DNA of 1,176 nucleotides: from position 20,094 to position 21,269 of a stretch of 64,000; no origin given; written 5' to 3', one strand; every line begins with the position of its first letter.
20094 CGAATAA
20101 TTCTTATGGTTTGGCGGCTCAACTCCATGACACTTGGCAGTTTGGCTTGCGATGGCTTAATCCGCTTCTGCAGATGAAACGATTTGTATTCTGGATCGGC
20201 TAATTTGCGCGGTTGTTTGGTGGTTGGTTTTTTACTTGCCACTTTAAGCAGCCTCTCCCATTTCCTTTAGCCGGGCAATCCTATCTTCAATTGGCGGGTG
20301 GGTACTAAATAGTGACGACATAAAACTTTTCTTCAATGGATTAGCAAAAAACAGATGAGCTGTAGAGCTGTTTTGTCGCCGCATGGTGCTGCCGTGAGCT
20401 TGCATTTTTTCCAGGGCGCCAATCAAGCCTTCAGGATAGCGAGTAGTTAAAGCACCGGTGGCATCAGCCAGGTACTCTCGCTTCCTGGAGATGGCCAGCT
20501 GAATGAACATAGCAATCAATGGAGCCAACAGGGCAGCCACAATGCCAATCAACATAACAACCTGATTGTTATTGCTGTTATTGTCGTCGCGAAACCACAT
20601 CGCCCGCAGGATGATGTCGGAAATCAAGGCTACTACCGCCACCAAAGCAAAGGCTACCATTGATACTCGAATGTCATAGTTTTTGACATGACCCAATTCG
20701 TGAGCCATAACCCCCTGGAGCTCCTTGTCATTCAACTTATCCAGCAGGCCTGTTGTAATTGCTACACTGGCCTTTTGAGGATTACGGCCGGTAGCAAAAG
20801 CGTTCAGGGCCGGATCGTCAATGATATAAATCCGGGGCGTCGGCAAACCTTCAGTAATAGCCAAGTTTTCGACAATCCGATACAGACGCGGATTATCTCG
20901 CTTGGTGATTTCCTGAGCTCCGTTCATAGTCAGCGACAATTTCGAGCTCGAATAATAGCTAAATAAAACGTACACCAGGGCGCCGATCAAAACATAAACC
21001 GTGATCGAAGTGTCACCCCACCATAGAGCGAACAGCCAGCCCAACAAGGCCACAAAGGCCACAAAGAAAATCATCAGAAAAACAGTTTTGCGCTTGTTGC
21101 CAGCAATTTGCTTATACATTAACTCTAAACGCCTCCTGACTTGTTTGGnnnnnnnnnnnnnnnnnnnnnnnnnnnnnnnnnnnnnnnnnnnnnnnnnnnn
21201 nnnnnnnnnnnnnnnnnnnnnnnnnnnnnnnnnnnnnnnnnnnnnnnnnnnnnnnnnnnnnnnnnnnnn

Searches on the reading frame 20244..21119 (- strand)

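Call 26: search_protein_families(library=pfam, proteins=[window:20244-21119:-], max_evalue=0.001)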
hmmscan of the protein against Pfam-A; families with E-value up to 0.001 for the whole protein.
window:20244-21119:- (291 aa): 3 families
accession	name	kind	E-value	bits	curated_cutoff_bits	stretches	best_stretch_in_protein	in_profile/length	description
PF01435.24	Peptidase_M48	-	5e-36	124.7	20.3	1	74-287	2-185/186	Peptidase family M48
PF05569.17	Peptidase_M56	-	7.8e-05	22.4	31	1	39-159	102-218/296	BlaR1 peptidase M56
PF07254.17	Cpta_toxin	-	0.00098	19.7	27.3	0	15-72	15-71/133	Membrane-bound toxin component of toxin-antitoxin system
